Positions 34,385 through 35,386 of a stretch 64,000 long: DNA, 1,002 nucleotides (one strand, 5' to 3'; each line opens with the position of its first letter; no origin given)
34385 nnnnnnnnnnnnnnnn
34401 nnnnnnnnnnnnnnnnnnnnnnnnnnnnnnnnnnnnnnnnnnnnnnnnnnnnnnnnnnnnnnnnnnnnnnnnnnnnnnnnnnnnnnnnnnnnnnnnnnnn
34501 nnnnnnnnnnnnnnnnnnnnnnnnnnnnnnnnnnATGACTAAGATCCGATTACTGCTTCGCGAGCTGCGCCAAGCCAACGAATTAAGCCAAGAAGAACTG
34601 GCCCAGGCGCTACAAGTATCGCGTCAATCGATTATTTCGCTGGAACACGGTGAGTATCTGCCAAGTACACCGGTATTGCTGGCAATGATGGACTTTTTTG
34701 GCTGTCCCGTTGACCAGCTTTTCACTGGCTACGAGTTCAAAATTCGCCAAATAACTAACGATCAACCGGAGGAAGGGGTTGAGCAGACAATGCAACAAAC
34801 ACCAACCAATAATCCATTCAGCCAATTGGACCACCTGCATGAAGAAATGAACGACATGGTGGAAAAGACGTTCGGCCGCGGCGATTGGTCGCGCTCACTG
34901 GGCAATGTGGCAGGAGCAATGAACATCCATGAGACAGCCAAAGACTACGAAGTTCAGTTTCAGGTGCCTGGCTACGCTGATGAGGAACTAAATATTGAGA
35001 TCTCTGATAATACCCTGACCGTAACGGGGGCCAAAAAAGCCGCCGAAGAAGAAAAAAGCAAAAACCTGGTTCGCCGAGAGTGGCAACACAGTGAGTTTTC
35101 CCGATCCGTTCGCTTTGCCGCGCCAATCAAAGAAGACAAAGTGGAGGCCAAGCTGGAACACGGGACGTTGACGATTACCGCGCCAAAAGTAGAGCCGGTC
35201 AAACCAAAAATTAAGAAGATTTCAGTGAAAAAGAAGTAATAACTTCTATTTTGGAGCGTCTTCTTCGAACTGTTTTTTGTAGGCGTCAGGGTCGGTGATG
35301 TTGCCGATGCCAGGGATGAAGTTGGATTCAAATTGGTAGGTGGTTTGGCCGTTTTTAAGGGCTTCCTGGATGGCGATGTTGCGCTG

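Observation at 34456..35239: XRE-type HTH fused to an Hsp20/alpha-crystallin domain, preceded by perfect palindromes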

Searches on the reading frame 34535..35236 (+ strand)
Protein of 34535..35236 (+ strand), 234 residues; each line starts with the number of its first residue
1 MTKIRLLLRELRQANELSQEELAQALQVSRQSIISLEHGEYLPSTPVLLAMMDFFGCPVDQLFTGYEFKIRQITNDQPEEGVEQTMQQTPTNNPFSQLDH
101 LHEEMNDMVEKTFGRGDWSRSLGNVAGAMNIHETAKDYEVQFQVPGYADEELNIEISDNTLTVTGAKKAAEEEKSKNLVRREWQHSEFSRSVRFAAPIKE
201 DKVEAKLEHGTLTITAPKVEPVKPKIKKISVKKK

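Call 3: search_protein_families(library=pfam, proteins=[window:34535-35236:+], max_evalue=1)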
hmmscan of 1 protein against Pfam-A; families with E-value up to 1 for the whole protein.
window:34535-35236:+ (234 aa): 19 families
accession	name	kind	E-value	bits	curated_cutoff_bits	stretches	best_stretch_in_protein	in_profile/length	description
PF00011.27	HSP20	-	3.1e-21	75.8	20.8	1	131-232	2-102/102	Hsp20/alpha crystallin family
PF01381.28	HTH_3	-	2.6e-13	50.2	23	1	8-62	1-55/55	Helix-turn-helix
PF13560.12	HTH_31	-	5.4e-12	46.3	27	1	7-61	5-60/64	Helix-turn-helix domain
PF12844.13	HTH_19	-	1.6e-08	34.8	30.2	1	8-66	4-62/64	Helix-turn-helix domain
PF13443.12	HTH_26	-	1.4e-05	25.6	22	1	8-64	2-59/63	Cro/C1-type HTH DNA-binding domain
PF13413.12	HTH_25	-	9.1e-05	22.6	24.6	1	7-41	1-35/62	Helix-turn-helix domain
PF08279.18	HTH_11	-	0.001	19.3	25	1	5-33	3-32/55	HTH domain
PF14611.13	KH_SLS1_1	-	0.007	16.9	24.1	0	196-218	35-52/69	SLS1 protein first KH domain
PF04969.22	CS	-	0.01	17.2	21.3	1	132-218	6-78/78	CS domain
PF04545.22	Sigma70_r4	-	0.014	15.4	24.1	1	11-38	15-42/50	Sigma-70, region 4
PF13744.12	HTH_37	-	0.024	14.9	27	1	7-39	22-54/80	Helix-turn-helix domain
PF12802.13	MarR_2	-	0.04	14.5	27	1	7-33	10-37/61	MarR family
PF13404.12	HTH_AsnC-type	-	0.07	13.4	27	1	5-33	6-34/42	AsnC-type helix-turn-helix domain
PF13412.12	HTH_24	-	0.074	13.1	21.9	1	5-32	6-33/48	Winged helix-turn-helix DNA-binding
PF01047.28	MarR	-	0.088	13.1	24.6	1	7-33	8-34/59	MarR family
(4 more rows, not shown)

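Call 4: search_protein_families(library=ncbifam, proteins=[window:34535-35236:+], max_evalue=1)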
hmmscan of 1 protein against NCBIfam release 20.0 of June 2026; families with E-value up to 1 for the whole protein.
window:34535-35236:+ (234 aa): 20 families
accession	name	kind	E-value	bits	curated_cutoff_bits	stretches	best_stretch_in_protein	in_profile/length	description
NF042420.1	Hsp18_Clos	equivalog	2.6e-18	66.5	195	1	103-232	18-147/147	heat shock protein Hsp18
NF041799.1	Hsp14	equivalog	3.4e-13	49.6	100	1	124-221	16-111/118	archaeal heat shock protein Hsp14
TIGR03070.1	couple_hipB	subfamily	4.3e-08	33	71.65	1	4-56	3-55/58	type II toxin-antitoxin system Y4mF family antitoxin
NF008013.0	PRK10743.1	equivalog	8.2e-08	32.4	212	1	136-231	45-136/137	small heat shock chaperone IbpA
NF003162.0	PRK04140.1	equivalog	4.6e-07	29.2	263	1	7-76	130-199/317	transcriptional regulator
NF041800.1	Hsp20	equivalog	9.4e-07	28.6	140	1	130-231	77-161/162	archaeal heat shock protein Hsp20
NF041951.1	phage_RstR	subfamily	3.2e-06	27.3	80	1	8-64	7-63/108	RstR family transcriptional repressor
NF052239.1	antitox_spr1629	equivalog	1.4e-05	24.4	335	1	8-63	7-62/377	spr1629 family repressor/antitoxin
NF008618.0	PRK11597.1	equivalog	3.3e-05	23.8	207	1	136-232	43-135/142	small heat shock chaperone IbpB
NF038139.1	Reg_Aceta_RamB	equivalog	7.8e-05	21.5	700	1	8-71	7-68/465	acetate metabolism transcriptional regulator RamB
NF047542.1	telomere_Tap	equivalog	8.7e-05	21.4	600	1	10-82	24-90/695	telomere-associated protein Tap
TIGR00270.2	TIGR00270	equivalog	0.00016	21.5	110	1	7-45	79-117/159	multiprotein bridging factor aMBF1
NF007257.0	PRK09706.1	subfamily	0.00092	19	101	1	8-73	10-75/135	transcriptional repressor DicA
TIGR03830.1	CxxCG_CxxCG_HTH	subfamily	0.0038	17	61.8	1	8-48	70-110/127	type II TA system antitoxin MqsA family protein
NF006015.0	PRK08154.1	subfamily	0.0042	16.3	204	1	8-67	35-94/314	anaerobic benzoate catabolism transcriptional regulator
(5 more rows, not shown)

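Call 6: find_homologous_proteins(query=window:34535-35236:+)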
Query window:34535-35236:+ (234 aa): 135 proteins with E <= 0.001 among 580 candidates; the best 120 are listed.
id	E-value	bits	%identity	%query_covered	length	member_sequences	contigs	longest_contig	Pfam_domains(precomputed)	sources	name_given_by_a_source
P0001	1.0e-149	514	100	100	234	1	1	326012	PF12844.14,PF01381.29,PF00011.28,PF13560.13,PF13443.13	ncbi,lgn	-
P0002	2.4e-129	447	86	100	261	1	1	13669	PF12844.14,PF01381.29,PF00011.28,PF13560.13,PF13443.13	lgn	-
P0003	8.7e-125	432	84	95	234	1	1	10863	PF12844.14,PF01381.29,PF00011.28,PF13560.13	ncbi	ncbi:MAG: Hsp20 family protein [Patescibacteria group bacterium]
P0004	1.4e-123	428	84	100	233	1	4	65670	PF12844.14,PF01381.29,PF00011.28,PF13560.13,PF13443.13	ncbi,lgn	ncbi:MAG: Hsp20 family protein [Patescibacteria group bacterium]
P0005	1.2e-121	422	82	94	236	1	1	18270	PF12844.14,PF01381.29,PF00011.28,PF13560.13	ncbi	-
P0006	7.0e-120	416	82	100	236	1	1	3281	PF12844.14,PF01381.29,PF00011.28,PF13560.13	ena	-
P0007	6.6e-119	413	81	95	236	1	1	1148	PF12844.14,PF01381.29,PF00011.28,PF13560.13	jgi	jgi:HSP20 family protein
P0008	3.7e-118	411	80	95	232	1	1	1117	PF12844.14,PF01381.29,PF00011.28,PF13560.13,PF13443.13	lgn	-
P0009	5.6e-110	384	74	94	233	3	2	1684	PF01381.29,PF00011.28,PF13560.13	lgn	-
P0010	3.4e-109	381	76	95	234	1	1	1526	PF01381.29,PF00011.28,PF13560.13,PF13443.13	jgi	jgi:HSP20 family protein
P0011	5.3e-106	371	71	100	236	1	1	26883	PF01381.29,PF00011.28,PF13560.13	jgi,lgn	-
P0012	2.6e-99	349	70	95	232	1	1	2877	PF12844.14,PF01381.29,PF00011.28,PF13560.13,PF13443.13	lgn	-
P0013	3.0e-99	349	66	94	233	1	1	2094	PF12844.14,PF01381.29,PF00011.28,PF13560.13,PF13443.13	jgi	jgi:HSP20 family protein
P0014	3.0e-97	342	68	94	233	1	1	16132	PF12844.14,PF13413.13,PF01381.29,PF00011.28,PF13560.13,PF13443.13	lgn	-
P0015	4.2e-97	342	66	94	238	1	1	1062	PF12844.14,PF01381.29,PF00011.28,PF13560.13,PF13443.13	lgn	-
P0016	1.4e-96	340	68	100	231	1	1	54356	PF12844.14,PF01381.29,PF00011.28,PF13560.13,PF13443.13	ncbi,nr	ncbi:Hsp20 family protein [Candidatus Berkelbacteria bacterium]|nr:Hsp20 family protein [Candidatus 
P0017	4.9e-95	335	65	95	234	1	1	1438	PF12844.14,PF01381.29,PF00011.28,PF13560.13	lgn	-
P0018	1.0e-94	334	64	94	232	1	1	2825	PF12844.14,PF13413.13,PF01381.29,PF00011.28,PF13560.13,PF13443.13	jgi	-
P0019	1.1e-94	334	64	94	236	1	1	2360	PF12844.14,PF01381.29,PF00011.28,PF13560.13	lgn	-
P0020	2.6e-93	330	63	99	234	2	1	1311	PF12844.14,PF01381.29,PF00011.28,PF13560.13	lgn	-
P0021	5.6e-93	328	62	93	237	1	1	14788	PF12844.14,PF01381.29,PF00011.28,PF13560.13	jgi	-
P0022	6.7e-93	328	64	95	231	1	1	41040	PF12844.14,PF01381.29,PF00011.28,PF13560.13,PF13443.13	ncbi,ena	-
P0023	4.0e-92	326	64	100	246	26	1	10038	PF12844.14,PF01381.29,PF00011.28,PF13560.13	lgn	-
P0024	1.1e-91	324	64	100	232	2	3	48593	PF12844.14,PF01381.29,PF00011.28,PF13560.13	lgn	-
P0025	1.8e-91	323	62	100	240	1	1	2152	PF12844.14,PF01381.29,PF00011.28,PF17886.8,PF13560.13,PF13443.13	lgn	-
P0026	5.2e-91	322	63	100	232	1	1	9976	PF12844.14,PF01381.29,PF00011.28,PF13560.13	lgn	-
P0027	3.3e-90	319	64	93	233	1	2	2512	PF12844.14,PF01381.29,PF00011.28,PF13560.13,PF13443.13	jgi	jgi:HSP20 family protein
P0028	9.3e-90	318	62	100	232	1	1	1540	PF12844.14,PF01381.29,PF00011.28,PF13560.13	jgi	jgi:HSP20 family protein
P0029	1.2e-89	317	61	95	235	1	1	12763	PF12844.14,PF01381.29,PF00011.28,PF13560.13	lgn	-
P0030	1.3e-89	317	64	98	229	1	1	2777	PF12844.14,PF13413.13,PF01381.29,PF00011.28,PF13560.13,PF13443.13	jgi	-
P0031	2.0e-89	317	63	94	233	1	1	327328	PF12844.14,PF01381.29,PF00011.28,PF13560.13,PF13443.13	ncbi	-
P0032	2.3e-89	317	65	100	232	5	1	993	PF12844.14,PF01381.29,PF00011.28,PF13560.13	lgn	-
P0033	2.8e-89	316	63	100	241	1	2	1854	PF12844.14,PF01381.29,PF00011.28,PF13560.13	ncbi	-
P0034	3.1e-89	316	60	96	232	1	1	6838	PF12844.14,PF01381.29,PF00011.28,PF13560.13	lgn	-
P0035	6.7e-89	315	63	92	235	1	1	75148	PF12844.14,PF01381.29,PF00011.28,PF13560.13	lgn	-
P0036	1.0e-88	315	61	94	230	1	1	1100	PF12844.14,PF01381.29,PF00011.28,PF13560.13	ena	-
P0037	1.2e-88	314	62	94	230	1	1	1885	PF12844.14,PF01381.29,PF00011.28,PF13560.13,PF13443.13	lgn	-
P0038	1.3e-88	314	61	94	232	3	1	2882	PF12844.14,PF01381.29,PF00011.28,PF13560.13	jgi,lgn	-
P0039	1.4e-88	314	63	99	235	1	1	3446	PF12844.14,PF01381.29,PF00011.28,PF13560.13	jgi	jgi:HSP20 family protein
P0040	2.1e-88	314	61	89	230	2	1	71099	PF12844.14,PF01381.29,PF00011.28,PF13560.13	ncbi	-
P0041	3.9e-88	313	64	98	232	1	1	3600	PF12844.14,PF13413.13,PF01381.29,PF00011.28,PF13560.13,PF13443.13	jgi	jgi:HSP20 family protein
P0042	9.1e-88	311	63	94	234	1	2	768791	PF12844.14,PF01381.29,PF00011.28,PF13560.13,PF13443.13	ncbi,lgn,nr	ncbi:MAG: Hsp20 family protein [Candidatus Berkelbacteria bacterium]|nr:MAG: Hsp20 family protein [C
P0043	3.9e-87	309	62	94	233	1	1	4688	PF12844.14,PF01381.29,PF00011.28,PF13560.13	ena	-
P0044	4.0e-87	309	62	97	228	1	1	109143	PF12844.14,PF01381.29,PF00011.28,PF13560.13,PF13443.13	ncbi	-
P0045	6.5e-87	309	60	94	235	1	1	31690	PF12844.14,PF01381.29,PF00011.28,PF13560.13,PF13443.13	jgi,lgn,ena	-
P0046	7.2e-87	308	62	99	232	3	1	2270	PF12844.14,PF01381.29,PF00011.28,PF13560.13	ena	-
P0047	1.0e-86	308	62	94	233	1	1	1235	PF12844.14,PF01381.29,PF00011.28,PF13560.13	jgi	jgi:HSP20 family protein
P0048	1.3e-86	308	62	94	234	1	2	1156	PF12844.14,PF01381.29,PF00011.28,PF13560.13,PF13443.13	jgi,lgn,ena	jgi:HSP20 family molecular chaperone IbpA/DNA-binding XRE family transcriptional regulator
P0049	1.3e-86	308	61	99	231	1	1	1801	PF12844.14,PF01381.29,PF00011.28,PF13560.13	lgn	-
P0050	1.4e-86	308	62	94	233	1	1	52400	PF12844.14,PF01381.29,PF00011.28,PF17886.8,PF13560.13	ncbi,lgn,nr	ncbi:MAG: Hsp20 family protein [Candidatus Berkelbacteria bacterium]|nr:Hsp20 family protein [Candid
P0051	2.2e-86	307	60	99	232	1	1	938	PF12844.14,PF01381.29,PF00011.28,PF13560.13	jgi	jgi:HSP20 family protein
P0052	2.5e-86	307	60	94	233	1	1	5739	PF12844.14,PF01381.29,PF00011.28,PF13560.13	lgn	-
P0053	3.0e-86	306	61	94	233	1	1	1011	PF12844.14,PF01381.29,PF00011.28,PF13560.13,PF13443.13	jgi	jgi:HSP20 family protein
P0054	4.8e-86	306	60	95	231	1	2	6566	PF12844.14,PF01381.29,PF00011.28,PF13560.13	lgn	-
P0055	7.5e-86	305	61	99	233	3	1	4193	PF12844.14,PF01381.29,PF00011.28,PF13560.13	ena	-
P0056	8.2e-86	305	61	99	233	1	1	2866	PF12844.14,PF01381.29,PF00011.28,PF13560.13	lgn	-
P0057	1.1e-85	305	60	94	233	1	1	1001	PF12844.14,PF01381.29,PF00011.28,PF13560.13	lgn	-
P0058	1.1e-85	305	61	100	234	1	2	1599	PF12844.14,PF01381.29,PF00011.28,PF13560.13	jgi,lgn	-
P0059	1.3e-85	304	61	100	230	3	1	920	PF12844.14,PF01381.29,PF00011.28,PF13560.13,PF13443.13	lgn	-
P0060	1.7e-85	304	61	94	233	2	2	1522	PF12844.14,PF01381.29,PF00011.28,PF13560.13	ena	-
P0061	2.2e-85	304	61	100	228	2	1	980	PF12844.14,PF01381.29,PF00011.28,PF13560.13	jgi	jgi:HSP20 family protein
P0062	2.3e-85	304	61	99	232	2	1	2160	PF12844.14,PF01381.29,PF00011.28,PF13560.13,PF13443.13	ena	-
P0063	3.6e-85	303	63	93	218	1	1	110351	PF12844.14,PF01381.29,PF00011.28,PF13560.13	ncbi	-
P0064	3.8e-85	303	60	94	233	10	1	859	PF12844.14,PF01381.29,PF00011.28,PF13560.13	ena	-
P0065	5.5e-85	302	61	94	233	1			PF12844.14,PF01381.29,PF00011.28,PF13560.13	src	-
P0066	6.8e-85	302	60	94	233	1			PF12844.14,PF01381.29,PF00011.28,PF13560.13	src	-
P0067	7.8e-85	302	62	98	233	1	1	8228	PF01381.29,PF00011.28,PF13560.13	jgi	-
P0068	8.6e-85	302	60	94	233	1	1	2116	PF12844.14,PF01381.29,PF00011.28,PF13560.13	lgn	-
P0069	1.2e-84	301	57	99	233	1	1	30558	PF12844.14,PF01381.29,PF00011.28,PF13560.13,PF13443.13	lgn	-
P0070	1.2e-84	301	60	94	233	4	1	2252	PF12844.14,PF01381.29,PF00011.28,PF17886.8,PF13560.13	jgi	-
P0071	2.2e-83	297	59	100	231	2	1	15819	PF12844.14,PF01381.29,PF00011.28,PF13560.13,PF13443.13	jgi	-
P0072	1.4e-82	294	61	94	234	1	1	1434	PF12844.14,PF01381.29,PF00011.28,PF13560.13,PF13443.13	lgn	-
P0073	1.5e-81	291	58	100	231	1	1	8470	PF12844.14,PF01381.29,PF00011.28,PF13560.13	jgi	jgi:HSP20 family molecular chaperone IbpA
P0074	1.8e-81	291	57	94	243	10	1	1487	PF12844.14,PF01381.29,PF00011.28,PF13560.13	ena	-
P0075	2.2e-81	291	57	94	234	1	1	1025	PF12844.14,PF01381.29,PF00011.28,PF13560.13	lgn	-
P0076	3.8e-81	290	58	99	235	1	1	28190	PF12844.14,PF01381.29,PF00011.28,PF13560.13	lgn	-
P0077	9.5e-81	288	60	91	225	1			PF12844.14,PF01381.29,PF00011.28,PF13560.13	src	-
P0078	1.4e-80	288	58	99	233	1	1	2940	PF12844.14,PF01381.29,PF00011.28,PF13560.13,PF13443.13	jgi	jgi:HSP20 family protein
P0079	7.0e-80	286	57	94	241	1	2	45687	PF12844.14,PF01381.29,PF00011.28,PF13560.13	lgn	-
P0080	2.1e-79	284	58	99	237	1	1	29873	PF12844.14,PF01381.29,PF00011.28,PF13560.13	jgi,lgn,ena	-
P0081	5.0e-79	283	57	94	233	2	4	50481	PF12844.14,PF01381.29,PF00011.28,PF13560.13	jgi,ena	-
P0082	7.6e-79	282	58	100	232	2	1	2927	PF12844.14,PF13413.13,PF01381.29,PF00011.28,PF13560.13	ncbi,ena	ncbi:MAG: Hsp20 family protein [Patescibacteria group bacterium]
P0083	5.2e-78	279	60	100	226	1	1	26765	PF01381.29,PF00011.28,PF17886.8,PF13560.13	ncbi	-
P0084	8.6e-78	279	55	99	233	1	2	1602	PF12844.14,PF01381.29,PF00011.28,PF13560.13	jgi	jgi:HSP20 family protein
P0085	2.0e-77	278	55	94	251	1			PF12844.14,PF01381.29,PF00011.28,PF13560.13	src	-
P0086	5.4e-77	276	57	94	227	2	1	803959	PF12844.14,PF01381.29,PF00011.28,PF13560.13,PF13443.13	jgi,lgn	-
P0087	3.9e-74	267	56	100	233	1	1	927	PF12844.14,PF01381.29,PF00011.28,PF04969.23,PF13560.13,PF13443.13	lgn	-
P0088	1.7e-71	258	53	100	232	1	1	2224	PF12844.14,PF01381.29,PF00011.28,PF13560.13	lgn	-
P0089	4.2e-71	257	59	99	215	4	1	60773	PF12844.14,PF01381.29,PF00011.28,PF13560.13,PF13443.13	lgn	-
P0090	5.1e-70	253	52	99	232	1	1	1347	PF12844.14,PF01381.29,PF00011.28,PF13560.13,PF13443.13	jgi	jgi:HSP20 family protein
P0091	5.9e-69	250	52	99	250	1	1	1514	PF12844.14,PF01381.29,PF00011.28,PF13560.13,PF13443.13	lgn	-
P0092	6.9e-67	243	62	78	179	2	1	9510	PF00011.28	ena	-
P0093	8.1e-67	243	55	100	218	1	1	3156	PF12844.14,PF01381.29,PF00011.28,PF13560.13,PF13443.13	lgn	-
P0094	2.7e-66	241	47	100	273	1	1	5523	PF12844.14,PF01381.29,PF00011.28,PF13560.13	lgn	-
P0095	3.6e-65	238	53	94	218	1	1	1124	PF12844.14,PF01381.29,PF00011.28,PF13560.13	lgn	-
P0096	1.7e-63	232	51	95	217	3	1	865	PF12844.14,PF01381.29,PF00011.28,PF13560.13,PF13443.13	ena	-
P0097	3.4e-62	228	55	94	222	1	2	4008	PF01381.29,PF00011.28,PF13560.13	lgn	-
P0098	4.5e-62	227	53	100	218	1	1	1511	PF12844.14,PF01381.29,PF00011.28,PF13560.13,PF13443.13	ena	-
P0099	1.3e-60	223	66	59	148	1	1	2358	PF00011.28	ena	-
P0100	3.1e-60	221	51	100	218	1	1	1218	PF12844.14,PF01381.29,PF00011.28,PF13560.13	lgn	-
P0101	1.0e-57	213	63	58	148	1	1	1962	PF00011.28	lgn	-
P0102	2.8e-56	208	46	95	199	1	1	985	PF12844.14,PF01381.29,PF00011.28,PF13560.13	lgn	-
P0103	2.8e-56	208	49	93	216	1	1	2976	PF12844.14,PF01381.29,PF00011.28,PF13560.13,PF13443.13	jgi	jgi:HSP20 family molecular chaperone IbpA/DNA-binding XRE family transcriptional regulator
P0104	5.6e-56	208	49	99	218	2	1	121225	PF12844.14,PF01381.29,PF00011.28,PF13560.13,PF13443.13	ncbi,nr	ncbi:MAG TPA: Hsp20 family protein [Candidatus Saccharimonadales bacterium]|nr:Hsp20 family protein 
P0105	7.4e-55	204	46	94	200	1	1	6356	PF12844.14,PF01381.29,PF00011.28,PF13560.13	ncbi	-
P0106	8.8e-55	204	50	99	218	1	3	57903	PF12844.14,PF01381.29,PF00011.28,PF13560.13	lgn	-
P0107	1.3e-54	203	62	63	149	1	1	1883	PF00011.28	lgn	-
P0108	1.1e-53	200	62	63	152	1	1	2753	PF00011.28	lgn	-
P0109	1.2e-53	200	46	94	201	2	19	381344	PF12844.14,PF01381.29,PF00011.28,PF17886.8,PF13560.13,PF13443.13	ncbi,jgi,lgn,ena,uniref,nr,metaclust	ncbi:hypothetical protein A3A71_03365 [Candidatus Berkelbacteria bacterium RIFCSPLOWO2_01_FULL_50_28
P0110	1.5e-53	200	63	60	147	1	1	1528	PF00011.28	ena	-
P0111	6.5e-53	197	47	94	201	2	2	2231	PF12844.14,PF01381.29,PF00011.28,PF13560.13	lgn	-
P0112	7.6e-53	197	46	94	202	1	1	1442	PF12844.14,PF01381.29,PF00011.28,PF13560.13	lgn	-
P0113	1.5e-52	196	46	94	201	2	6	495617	PF12844.14,PF13413.13,PF01381.29,PF00011.28,PF13560.13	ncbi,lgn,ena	ncbi:MAG: Hsp20 family protein [Patescibacteria group bacterium]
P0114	2.0e-52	196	45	94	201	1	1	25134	PF12844.14,PF01381.29,PF00011.28,PF13560.13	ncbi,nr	ncbi:MAG: Hsp20 family protein [bacterium]|nr:Hsp20 family protein [bacterium]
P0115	2.6e-51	192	46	99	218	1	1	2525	PF12844.14,PF01381.29,PF00011.28,PF13560.13,PF13443.13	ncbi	-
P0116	2.1e-50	189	45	94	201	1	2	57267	PF12844.14,PF01381.29,PF00011.28,PF13560.13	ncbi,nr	ncbi:MAG: Hsp20 family protein [Candidatus Berkelbacteria bacterium]|nr:Hsp20 family protein [Candid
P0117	8.2e-50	187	44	94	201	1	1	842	PF12844.14,PF01381.29,PF00011.28,PF13560.13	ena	-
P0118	7.8e-46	174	56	60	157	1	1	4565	PF00011.28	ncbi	-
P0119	3.6e-45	172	65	58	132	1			PF12844.14,PF13413.13,PF01381.29,PF13560.13,PF13443.13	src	-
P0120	2.0e-27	114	30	91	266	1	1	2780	PF12844.14,PF01381.29,PF00011.28,PF13560.13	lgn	-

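Call 12: find_related_loci(query=A1, collection=genome_contigs, flank=6000)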
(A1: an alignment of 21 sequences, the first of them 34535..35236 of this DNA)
Query A1 (234 aa) in genome_contigs; peptide patterns used: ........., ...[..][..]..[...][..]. (x = any residue, [..] = any of these).
171 stretches matched a pattern; 52 encode a relative of the query (tblastn E <= 1e-3); 52 distinct loci.
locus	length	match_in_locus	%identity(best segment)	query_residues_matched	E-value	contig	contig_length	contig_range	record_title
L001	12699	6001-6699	84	1-233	3e-133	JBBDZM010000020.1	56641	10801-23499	MAG: Patescibacteria group bacterium isolate LejiaD_49_69 Lejia_D_986_length_56641_cov_43, whole genome shotgun sequence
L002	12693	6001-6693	68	1-234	2e-106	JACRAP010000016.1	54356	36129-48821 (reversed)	MAG: Candidatus Berkelbacteria bacterium isolate NC_groundwater_1596_Pr3_B-0.1um_42_10 SR-2_scaffold_141_2422285, whole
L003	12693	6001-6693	64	1-233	2e-100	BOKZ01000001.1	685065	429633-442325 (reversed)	Patescibacteria group bacterium BroJett034 DNA, sequence1, whole genome shotgun sequence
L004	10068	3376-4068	64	1-233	3e-98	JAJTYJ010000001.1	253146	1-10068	MAG: bacterium isolate DTUPAT3 1-Genome8, whole genome shotgun sequence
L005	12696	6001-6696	62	1-233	2e-96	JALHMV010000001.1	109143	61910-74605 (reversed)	MAG: Patescibacteria group bacterium isolate Bin_44_4_sub c_000000001156, whole genome shotgun sequence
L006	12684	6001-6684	61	3-233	2e-94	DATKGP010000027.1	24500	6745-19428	MAG TPA_asm: Candidatus Saccharimonadales bacterium isolate SMAG_U14554 k141_131504, whole genome shotgun sequence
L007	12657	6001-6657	64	1-222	1e-91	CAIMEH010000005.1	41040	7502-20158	uncultured Candidatus Berkelbacteria bacterium isolate AlinenLipids_bin-6077 genome assembly, contig: bin-6077:05/34, wh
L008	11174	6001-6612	61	17-224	4e-84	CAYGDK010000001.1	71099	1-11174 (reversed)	MAG TPA_asm: uncultured Candidatus Saccharibacteria bacterium isolate ERP113451_co1_246 genome assembly, contig: NODE_23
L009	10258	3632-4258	60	13-222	5e-78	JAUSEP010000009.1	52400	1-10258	MAG: Candidatus Berkelbacteria bacterium isolate E14_maxbin.210 E14_k141_242767, whole genome shotgun sequence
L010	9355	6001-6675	60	1-233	8e-88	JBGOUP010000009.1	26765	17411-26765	MAG: Patescibacteria group bacterium isolate OBJ_0618_7090110_136 k141_11975101_length_26765_cov_13.0000, whole genome s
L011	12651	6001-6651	49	3-234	5e-66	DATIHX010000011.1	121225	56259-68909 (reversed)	MAG TPA_asm: Candidatus Saccharimonadales bacterium isolate SMAG_U15649 k141_757252, whole genome shotgun sequence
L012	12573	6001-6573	45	14-233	5e-55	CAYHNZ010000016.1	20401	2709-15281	MAG TPA_asm: uncultured Candidatus Saccharibacteria bacterium isolate ERP119705_co14_491 genome assembly, contig: NODE_2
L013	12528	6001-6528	44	13-221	2e-49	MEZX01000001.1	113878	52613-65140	MAG: Candidatus Berkelbacteria bacterium RIFCSPLOWO2_01_FULL_50_28 rifcsplowo2_01_scaffold_124, whole genome shotgun seq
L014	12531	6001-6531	43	13-222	1e-48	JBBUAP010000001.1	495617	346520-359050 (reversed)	MAG: Patescibacteria group bacterium isolate H43-bin183_1 H43_bin183_1_000000000001, whole genome shotgun sequence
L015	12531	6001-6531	43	13-222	9e-47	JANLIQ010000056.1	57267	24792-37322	MAG: Candidatus Berkelbacteria bacterium isolate S40-19 k99_345050, whole genome shotgun sequence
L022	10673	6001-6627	35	8-232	3e-29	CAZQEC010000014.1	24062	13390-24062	MAG TPA_asm: uncultured Candidatus Saccharibacteria bacterium isolate SRP178908_co1_324 genome assembly, contig: NODE_12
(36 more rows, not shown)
